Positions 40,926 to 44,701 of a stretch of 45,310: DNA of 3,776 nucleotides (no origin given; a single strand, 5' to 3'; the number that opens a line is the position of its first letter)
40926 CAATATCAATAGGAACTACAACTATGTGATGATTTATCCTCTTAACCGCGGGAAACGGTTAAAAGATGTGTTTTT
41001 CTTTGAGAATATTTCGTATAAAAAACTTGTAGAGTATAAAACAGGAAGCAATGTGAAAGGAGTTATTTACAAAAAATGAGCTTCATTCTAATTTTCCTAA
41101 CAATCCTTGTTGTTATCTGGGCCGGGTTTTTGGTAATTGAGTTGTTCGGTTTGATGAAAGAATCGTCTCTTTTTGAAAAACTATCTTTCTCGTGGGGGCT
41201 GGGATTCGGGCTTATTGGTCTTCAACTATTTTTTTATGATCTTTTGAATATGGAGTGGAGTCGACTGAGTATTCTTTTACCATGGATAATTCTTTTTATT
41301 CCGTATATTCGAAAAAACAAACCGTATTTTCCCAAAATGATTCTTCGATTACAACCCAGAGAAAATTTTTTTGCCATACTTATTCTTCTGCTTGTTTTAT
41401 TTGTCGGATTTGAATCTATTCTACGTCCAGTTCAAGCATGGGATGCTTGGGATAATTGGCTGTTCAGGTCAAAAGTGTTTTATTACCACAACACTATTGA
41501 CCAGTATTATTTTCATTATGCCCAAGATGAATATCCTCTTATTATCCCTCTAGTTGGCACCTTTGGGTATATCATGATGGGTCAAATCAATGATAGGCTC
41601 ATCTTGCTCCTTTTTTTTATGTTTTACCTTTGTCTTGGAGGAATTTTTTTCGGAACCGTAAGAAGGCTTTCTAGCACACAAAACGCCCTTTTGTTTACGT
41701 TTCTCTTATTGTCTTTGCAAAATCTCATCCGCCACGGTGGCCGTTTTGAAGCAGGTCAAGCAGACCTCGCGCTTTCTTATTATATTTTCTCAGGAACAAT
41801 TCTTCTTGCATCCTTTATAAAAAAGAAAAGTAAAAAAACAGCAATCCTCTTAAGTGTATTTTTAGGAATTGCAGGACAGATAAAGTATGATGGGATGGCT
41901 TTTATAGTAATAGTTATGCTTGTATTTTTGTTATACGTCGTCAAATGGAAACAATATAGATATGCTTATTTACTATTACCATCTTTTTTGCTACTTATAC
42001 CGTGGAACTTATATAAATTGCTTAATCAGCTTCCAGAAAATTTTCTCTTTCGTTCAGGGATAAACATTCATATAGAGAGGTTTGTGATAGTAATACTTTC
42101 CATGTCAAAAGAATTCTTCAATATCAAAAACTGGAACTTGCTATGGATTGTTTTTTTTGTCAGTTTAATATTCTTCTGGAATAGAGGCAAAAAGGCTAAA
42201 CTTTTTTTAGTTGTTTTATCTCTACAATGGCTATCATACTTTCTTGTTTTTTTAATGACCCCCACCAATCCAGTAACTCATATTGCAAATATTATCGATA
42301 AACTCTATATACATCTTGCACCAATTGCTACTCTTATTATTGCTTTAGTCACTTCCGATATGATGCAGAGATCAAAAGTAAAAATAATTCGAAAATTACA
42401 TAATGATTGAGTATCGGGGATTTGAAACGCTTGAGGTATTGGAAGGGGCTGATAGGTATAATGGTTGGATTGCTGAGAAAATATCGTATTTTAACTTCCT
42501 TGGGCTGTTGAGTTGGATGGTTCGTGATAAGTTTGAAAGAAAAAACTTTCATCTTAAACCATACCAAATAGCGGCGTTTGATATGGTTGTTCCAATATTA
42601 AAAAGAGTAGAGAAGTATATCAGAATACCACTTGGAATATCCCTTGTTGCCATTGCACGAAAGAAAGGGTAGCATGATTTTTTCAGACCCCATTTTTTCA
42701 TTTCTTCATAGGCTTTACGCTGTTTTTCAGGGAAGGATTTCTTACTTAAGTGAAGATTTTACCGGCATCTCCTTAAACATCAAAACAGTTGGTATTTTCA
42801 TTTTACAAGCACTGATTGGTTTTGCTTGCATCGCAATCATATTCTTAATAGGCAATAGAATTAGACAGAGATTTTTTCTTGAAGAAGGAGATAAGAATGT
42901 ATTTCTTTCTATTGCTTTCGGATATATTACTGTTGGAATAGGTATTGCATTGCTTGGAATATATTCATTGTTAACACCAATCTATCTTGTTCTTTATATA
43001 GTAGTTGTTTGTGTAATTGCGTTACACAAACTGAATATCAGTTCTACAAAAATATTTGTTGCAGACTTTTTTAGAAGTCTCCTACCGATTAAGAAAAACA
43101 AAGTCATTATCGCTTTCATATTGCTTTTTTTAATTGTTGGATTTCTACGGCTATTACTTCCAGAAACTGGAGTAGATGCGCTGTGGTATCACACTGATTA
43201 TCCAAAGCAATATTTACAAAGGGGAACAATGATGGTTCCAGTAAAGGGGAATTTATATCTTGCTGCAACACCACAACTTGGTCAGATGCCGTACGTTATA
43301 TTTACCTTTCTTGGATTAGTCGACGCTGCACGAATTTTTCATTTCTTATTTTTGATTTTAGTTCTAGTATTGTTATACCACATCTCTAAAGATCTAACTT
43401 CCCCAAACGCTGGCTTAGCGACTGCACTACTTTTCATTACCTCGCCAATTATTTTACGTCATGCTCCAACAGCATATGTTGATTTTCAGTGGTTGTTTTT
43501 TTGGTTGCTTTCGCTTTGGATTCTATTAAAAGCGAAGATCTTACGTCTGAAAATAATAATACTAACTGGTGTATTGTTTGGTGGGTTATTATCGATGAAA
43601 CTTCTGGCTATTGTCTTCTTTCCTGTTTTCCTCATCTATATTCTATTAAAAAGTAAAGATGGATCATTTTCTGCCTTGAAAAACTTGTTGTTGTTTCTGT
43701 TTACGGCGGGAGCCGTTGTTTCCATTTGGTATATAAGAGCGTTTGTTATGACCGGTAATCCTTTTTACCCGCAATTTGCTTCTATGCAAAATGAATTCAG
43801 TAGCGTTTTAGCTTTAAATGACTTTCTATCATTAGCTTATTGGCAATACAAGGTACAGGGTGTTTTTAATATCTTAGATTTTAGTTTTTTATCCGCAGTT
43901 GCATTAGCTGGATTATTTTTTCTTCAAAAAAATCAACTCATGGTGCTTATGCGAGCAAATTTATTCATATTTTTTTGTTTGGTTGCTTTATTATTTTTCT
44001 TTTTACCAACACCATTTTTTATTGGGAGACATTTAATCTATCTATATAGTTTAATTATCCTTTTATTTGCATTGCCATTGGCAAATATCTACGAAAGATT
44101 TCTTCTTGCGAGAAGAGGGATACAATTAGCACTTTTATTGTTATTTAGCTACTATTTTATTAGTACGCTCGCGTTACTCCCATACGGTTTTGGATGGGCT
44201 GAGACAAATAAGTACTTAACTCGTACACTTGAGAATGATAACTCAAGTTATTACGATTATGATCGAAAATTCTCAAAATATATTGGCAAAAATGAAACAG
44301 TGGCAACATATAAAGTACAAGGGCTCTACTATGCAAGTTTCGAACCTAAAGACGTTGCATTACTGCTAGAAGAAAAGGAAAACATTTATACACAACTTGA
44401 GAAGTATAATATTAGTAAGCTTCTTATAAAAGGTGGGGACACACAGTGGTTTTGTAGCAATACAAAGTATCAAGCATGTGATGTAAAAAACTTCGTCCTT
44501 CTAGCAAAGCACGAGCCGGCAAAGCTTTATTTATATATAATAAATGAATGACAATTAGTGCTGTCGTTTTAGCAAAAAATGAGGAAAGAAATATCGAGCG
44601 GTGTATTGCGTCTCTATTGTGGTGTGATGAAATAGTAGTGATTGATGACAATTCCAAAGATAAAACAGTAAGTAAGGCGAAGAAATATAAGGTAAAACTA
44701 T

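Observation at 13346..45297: Supercluster of about 16 glycosyltransferase-like genes with seven polytopic GT-C/YfhO/DUF2723-type proteins: a multi-branch polyprenyl-phosphate-sugar surface glycosylation system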

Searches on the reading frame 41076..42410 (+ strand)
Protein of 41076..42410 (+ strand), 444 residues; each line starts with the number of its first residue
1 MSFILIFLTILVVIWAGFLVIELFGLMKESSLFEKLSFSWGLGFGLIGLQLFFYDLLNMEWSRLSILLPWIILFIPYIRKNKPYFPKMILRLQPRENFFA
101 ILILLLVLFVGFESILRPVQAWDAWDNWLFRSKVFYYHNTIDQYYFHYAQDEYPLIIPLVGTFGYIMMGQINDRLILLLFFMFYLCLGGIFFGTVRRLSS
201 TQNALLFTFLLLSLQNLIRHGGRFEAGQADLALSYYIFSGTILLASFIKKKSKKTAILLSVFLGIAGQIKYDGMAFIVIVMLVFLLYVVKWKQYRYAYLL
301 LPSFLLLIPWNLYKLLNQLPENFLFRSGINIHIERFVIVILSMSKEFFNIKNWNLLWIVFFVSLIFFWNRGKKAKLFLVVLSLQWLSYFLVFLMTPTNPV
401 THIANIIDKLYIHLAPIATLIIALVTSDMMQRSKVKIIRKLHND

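Call 4: search_protein_families(library=pfam, proteins=[window:41076-42410:+], max_evalue=0.01)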
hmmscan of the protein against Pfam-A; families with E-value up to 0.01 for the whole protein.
window:41076-42410:+ (444 aa): 0 families

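Call 8: search_protein_families(library=ncbifam, proteins=[window:41076-42410:+], max_evalue=0.01)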
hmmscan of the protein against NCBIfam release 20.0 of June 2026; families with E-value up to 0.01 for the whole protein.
window:41076-42410:+ (444 aa): 0 families

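Call 16: search_protein_families(library=pfam, proteins=[window:41076-42410:+], max_evalue=10)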
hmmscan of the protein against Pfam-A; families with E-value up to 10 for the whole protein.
window:41076-42410:+ (444 aa): 0 families

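Call 21: find_homologous_proteins(query=window:41076-42410:+, max_evalue=0.001)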
Query window:41076-42410:+ (444 aa): 75 proteins with E <= 0.001 among 8000 candidates.
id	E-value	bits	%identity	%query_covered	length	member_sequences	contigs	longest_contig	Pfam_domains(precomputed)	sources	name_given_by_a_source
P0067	8.1e-267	904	95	100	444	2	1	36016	-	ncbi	-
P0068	1.6e-225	768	81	98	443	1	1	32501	-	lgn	-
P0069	1.9e-162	560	59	99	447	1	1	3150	-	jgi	jgi:hypothetical protein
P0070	1.2e-154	534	56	98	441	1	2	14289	-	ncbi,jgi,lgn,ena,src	-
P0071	9.4e-142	492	52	95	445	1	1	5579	-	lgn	-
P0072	2.7e-138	480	53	99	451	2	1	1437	-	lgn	-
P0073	3.7e-138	480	53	96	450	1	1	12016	-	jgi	jgi:hypothetical protein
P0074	1.3e-132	461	49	96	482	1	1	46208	-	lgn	-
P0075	3.8e-130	453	50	95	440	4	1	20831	-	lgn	-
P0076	4.3e-130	453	52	95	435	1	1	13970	-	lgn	-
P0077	2.4e-127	444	49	97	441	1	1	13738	-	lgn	-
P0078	8.6e-119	416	48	98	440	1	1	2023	-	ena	-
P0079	3.0e-117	411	46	99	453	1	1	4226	-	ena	-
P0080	1.3e-116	409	47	95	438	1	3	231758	-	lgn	-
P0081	2.2e-116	408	46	97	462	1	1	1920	-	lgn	-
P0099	5.6e-95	337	43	95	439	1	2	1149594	-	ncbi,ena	-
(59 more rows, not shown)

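Call 24: search_solved_structures(query=A2, max_evalue=10)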
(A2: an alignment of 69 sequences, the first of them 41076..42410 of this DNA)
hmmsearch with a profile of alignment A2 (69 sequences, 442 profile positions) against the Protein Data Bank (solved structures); distinct sequences matched with E-value up to 10: 1.
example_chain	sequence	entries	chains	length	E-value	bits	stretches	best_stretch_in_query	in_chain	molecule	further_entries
4ccy_A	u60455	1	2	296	0.84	11.5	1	110-163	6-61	CARBOXYLESTERASE YBFK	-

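Call 26: search_protein_families(library=pfam, alignment_id=A2, max_evalue=0.01)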
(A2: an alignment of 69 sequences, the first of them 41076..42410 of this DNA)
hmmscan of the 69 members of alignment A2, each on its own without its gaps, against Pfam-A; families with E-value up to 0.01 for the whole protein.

A. member 1, window:41076-42410:+ (444 aa): 0 families

B. families by the number of members that match (of 69 scanned): 4 families
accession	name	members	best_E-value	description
PF13231.12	PMT_2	11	4.6e-08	Dolichyl-phosphate-mannose-protein mannosyltransferase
PF20176.3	DUF6541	2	9.1e-05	Family of unknown function (DUF6541)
PF10960.13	Holin_BhlA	1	0.0015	BhlA holin family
PF22427.2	SMMA_C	1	0.0049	Maltogenic amylase, C-terminal domain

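Call 27: find_encoding_contigs(protein=P0067, flank=10000, max_places=3)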
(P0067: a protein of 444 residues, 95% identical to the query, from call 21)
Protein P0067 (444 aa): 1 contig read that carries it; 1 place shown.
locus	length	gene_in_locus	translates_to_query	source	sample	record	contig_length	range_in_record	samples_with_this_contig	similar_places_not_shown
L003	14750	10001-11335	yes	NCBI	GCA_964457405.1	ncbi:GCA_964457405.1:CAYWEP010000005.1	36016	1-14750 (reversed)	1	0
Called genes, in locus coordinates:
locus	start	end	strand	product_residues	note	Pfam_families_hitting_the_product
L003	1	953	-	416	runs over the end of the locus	PF08421:Methyltransf_13, PF13489:Methyltransf_23, PF08484:Methyltransf_14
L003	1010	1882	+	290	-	PF01370:Epimerase, PF04321:RmlD_sub_bind, PF16363:GDP_Man_Dehyd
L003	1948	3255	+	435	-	PF02558:ApbA (faint), PF03446:NAD_binding_2 (weak), PF03721:UDPG_MGDP_dh_N, PF00984:UDPG_MGDP_dh, PF03720:UDPG_MGDP_dh_C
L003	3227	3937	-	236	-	PF13641:Glyco_tranf_2_3 (weak), PF00535:Glycos_transf_2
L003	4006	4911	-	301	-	PF08003:Methyltransf_9 (weak), PF13489:Methyltransf_23, PF07021:MetW (weak), PF13847:Methyltransf_31 (weak), PF08241:Methyltransf_11, PF08242:Methyltransf_12, PF13649:Methyltransf_25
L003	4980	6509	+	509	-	PF13231:PMT_2 (weak)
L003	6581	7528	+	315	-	PF01073:3Beta_HSD, PF01370:Epimerase, PF02719:Polysacc_synt_2, PF04321:RmlD_sub_bind, PF07993:NAD_binding_4, PF16363:GDP_Man_Dehyd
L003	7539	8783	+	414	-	PF03446:NAD_binding_2, PF03721:UDPG_MGDP_dh_N, PF00984:UDPG_MGDP_dh, PF03720:UDPG_MGDP_dh_C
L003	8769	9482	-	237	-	PF00535:Glycos_transf_2, PF10111:Glyco_tranf_2_2 (weak), PF13641:Glyco_tranf_2_3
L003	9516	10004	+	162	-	-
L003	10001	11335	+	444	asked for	-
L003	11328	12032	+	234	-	PF13489:Methyltransf_23, PF08241:Methyltransf_11, PF08242:Methyltransf_12, PF13649:Methyltransf_25, PF13847:Methyltransf_31 (weak)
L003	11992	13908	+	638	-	PF13231:PMT_2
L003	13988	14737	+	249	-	PF00535:Glycos_transf_2, PF10111:Glyco_tranf_2_2 (faint)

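Call 42: find_encoding_contigs(protein=P0099, flank=10000, max_places=1)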
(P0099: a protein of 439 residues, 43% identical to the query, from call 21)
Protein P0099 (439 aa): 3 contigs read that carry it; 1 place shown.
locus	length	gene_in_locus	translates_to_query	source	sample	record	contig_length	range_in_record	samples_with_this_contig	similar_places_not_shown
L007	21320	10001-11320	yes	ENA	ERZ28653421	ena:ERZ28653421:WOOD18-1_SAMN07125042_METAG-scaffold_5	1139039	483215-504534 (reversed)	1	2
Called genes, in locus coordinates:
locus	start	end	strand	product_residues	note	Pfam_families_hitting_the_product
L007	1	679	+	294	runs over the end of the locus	PF13489:Methyltransf_23, PF13847:Methyltransf_31 (faint), PF08241:Methyltransf_11 (weak), PF08242:Methyltransf_12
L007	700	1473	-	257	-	PF00535:Glycos_transf_2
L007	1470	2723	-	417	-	PF08421:Methyltransf_13, PF13489:Methyltransf_23, PF08242:Methyltransf_12 (faint), PF08484:Methyltransf_14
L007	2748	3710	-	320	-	PF01073:3Beta_HSD, PF01370:Epimerase, PF02719:Polysacc_synt_2, PF07993:NAD_binding_4 (weak), PF13460:NAD_binding_10, PF16363:GDP_Man_Dehyd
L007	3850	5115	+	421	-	PF01210:NAD_Gly3P_dh_N (faint), PF03446:NAD_binding_2 (weak), PF03721:UDPG_MGDP_dh_N, PF00984:UDPG_MGDP_dh, PF03720:UDPG_MGDP_dh_C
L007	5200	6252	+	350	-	PF01073:3Beta_HSD, PF01370:Epimerase, PF02719:Polysacc_synt_2, PF07993:NAD_binding_4 (weak), PF13460:NAD_binding_10 (weak), PF16363:GDP_Man_Dehyd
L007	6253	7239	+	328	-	PF03385:STELLO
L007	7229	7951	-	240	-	PF00535:Glycos_transf_2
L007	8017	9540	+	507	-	PF13231:PMT_2 (weak)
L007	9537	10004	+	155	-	-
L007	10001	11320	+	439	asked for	-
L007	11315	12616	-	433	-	-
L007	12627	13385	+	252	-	PF00535:Glycos_transf_2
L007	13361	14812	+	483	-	-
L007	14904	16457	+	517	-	PF13231:PMT_2 (weak)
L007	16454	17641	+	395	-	PF04932:Wzy_C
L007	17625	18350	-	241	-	PF17936:Big_6 (faint), PF19077:Big_13 (faint), PF09136:Glucodextran_B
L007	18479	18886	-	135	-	PF02823:ATP-synt_DE_N, PF00401:ATP-synt_DE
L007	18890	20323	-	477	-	PF02874:ATP-synt_ab_N, PF00006:ATP-synt_ab, PF22919:ATP-synt_VA_C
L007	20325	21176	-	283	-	PF00231:ATP-synt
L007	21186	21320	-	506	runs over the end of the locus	PF00006:ATP-synt_ab, PF00306:ATP-synt_ab_C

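Call 69: find_encoding_contigs(protein=P0068, flank=10000, max_places=2)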
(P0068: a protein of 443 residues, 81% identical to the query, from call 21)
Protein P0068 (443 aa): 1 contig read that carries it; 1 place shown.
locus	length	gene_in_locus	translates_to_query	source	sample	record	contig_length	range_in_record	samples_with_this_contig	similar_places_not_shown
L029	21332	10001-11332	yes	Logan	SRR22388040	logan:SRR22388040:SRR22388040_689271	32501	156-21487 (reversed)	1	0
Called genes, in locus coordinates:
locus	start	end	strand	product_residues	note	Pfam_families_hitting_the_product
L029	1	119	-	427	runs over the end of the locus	PF08421:Methyltransf_13, PF13489:Methyltransf_23, PF08484:Methyltransf_14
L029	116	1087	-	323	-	PF04321:RmlD_sub_bind (weak), PF05368:NmrA (faint), PF01073:3Beta_HSD, PF01370:Epimerase, PF02719:Polysacc_synt_2 (weak), PF07993:NAD_binding_4 (weak), PF13460:NAD_binding_10, PF16363:GDP_Man_Dehyd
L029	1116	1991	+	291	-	PF01370:Epimerase, PF04321:RmlD_sub_bind, PF16363:GDP_Man_Dehyd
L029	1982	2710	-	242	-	PF00535:Glycos_transf_2, PF13641:Glyco_tranf_2_3 (weak)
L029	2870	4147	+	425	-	PF02558:ApbA (faint), PF03446:NAD_binding_2 (weak), PF03721:UDPG_MGDP_dh_N, PF03807:F420_oxidored (faint), PF00984:UDPG_MGDP_dh, PF03720:UDPG_MGDP_dh_C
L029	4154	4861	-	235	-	PF13641:Glyco_tranf_2_3, PF00535:Glycos_transf_2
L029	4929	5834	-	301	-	PF08003:Methyltransf_9 (weak), PF13489:Methyltransf_23, PF07021:MetW (weak), PF13847:Methyltransf_31 (weak), PF08241:Methyltransf_11, PF08242:Methyltransf_12, PF13649:Methyltransf_25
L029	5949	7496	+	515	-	PF13231:PMT_2 (weak)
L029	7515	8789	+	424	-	PF03446:NAD_binding_2 (weak), PF03721:UDPG_MGDP_dh_N, PF00984:UDPG_MGDP_dh, PF03720:UDPG_MGDP_dh_C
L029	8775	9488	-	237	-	PF00535:Glycos_transf_2, PF10111:Glyco_tranf_2_2 (weak), PF13641:Glyco_tranf_2_3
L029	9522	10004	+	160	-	-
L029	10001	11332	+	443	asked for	-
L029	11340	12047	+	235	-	PF13489:Methyltransf_23, PF13649:Methyltransf_25, PF08241:Methyltransf_11, PF08242:Methyltransf_12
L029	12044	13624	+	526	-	-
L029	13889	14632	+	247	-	PF00535:Glycos_transf_2, PF10111:Glyco_tranf_2_2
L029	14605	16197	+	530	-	PF13231:PMT_2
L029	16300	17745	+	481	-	PF13231:PMT_2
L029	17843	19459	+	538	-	PF13231:PMT_2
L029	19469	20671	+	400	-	PF04932:Wzy_C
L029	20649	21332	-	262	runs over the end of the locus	PF12733:Cadherin-like (faint), PF17936:Big_6 (faint), PF19077:Big_13 (faint), PF09136:Glucodextran_B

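Call 71: search_solved_structures(query=L029:19469-20671:+, max_evalue=1)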
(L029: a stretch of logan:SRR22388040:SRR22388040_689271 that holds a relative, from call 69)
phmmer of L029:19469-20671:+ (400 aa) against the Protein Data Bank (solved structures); distinct sequences matched with E-value up to 1: 0.

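Call 72: search_protein_families(library=ncbifam, proteins=[L029:19469-20671:+, L029:14605-16197:+, L029:16300-17745:+, L029:17843-19459:+, L029:20649-21332:-, L007:16454-17641:+], max_evalue=0.01)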
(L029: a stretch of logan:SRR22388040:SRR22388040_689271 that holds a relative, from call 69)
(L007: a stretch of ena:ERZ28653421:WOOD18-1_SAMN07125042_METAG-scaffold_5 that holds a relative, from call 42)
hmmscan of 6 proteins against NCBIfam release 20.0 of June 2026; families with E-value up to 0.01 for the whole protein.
L029:19469-20671:+ (400 aa): 0 families

L029:14605-16197:+ (530 aa): 0 families

L029:16300-17745:+ (481 aa): 0 families

L029:17843-19459:+ (538 aa): 0 families

L029:20649-21332:- (227 aa): 4 families
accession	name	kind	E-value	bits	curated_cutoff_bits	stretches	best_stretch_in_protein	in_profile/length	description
NF033510.3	Ca_tandemer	repeat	9.8e-14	51.5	50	2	142-216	8-95/96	Ca2+-stabilized repeat-containing adhesin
NF058578.1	CPR_pilus_PamR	equivalog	6.1e-06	25.3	300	1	46-142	49-140/297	pilus system RbmA-like protein PamR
NF050095.1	BetGlucuronLacZ4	equivalog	0.00025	19.3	950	1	83-129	615-661/666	beta-glucuronidase LacZ4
NF047446.1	barrel_OmpL47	domain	0.00077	19.9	40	0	199-219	41-61/68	OmpL47-type beta-barrel domain-containing protein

L007:16454-17641:+ (395 aa): 1 family
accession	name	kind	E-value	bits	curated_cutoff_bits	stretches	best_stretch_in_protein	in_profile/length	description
NF012031.0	PRK15487.1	equivalog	0.0015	17.6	277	1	10-346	21-348/404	O-antigen ligase RfaL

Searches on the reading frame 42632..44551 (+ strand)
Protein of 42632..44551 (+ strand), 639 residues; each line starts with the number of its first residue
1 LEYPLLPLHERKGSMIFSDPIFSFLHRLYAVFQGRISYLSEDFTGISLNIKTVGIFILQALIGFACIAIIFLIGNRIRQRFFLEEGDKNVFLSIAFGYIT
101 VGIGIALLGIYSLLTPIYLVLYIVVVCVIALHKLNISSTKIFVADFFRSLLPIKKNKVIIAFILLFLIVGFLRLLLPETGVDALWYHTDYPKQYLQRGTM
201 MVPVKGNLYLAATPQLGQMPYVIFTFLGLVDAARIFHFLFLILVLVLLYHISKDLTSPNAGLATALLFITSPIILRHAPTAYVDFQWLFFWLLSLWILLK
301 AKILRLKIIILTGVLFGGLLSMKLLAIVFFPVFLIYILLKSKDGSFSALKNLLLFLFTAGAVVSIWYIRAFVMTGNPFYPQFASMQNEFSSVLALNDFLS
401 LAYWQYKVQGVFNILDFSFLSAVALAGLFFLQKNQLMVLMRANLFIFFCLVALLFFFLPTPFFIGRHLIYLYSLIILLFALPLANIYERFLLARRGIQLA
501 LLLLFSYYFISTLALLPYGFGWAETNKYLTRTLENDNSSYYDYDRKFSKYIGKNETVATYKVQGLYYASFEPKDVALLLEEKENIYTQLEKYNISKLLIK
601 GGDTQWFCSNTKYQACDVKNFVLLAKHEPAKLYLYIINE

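Call 4: search_protein_families(library=pfam, proteins=[window:42632-44551:+], max_evalue=0.01)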
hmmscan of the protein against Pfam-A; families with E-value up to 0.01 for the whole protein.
window:42632-44551:+ (639 aa): 1 family
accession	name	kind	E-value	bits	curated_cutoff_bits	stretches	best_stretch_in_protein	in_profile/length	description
PF13231.12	PMT_2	-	9.6e-09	36.1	26.1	1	231-366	22-160/160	Dolichyl-phosphate-mannose-protein mannosyltransferase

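Call 8: search_protein_families(library=ncbifam, proteins=[window:42632-44551:+], max_evalue=0.01)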
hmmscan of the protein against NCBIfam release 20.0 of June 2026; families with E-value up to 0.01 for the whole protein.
window:42632-44551:+ (639 aa): 0 families
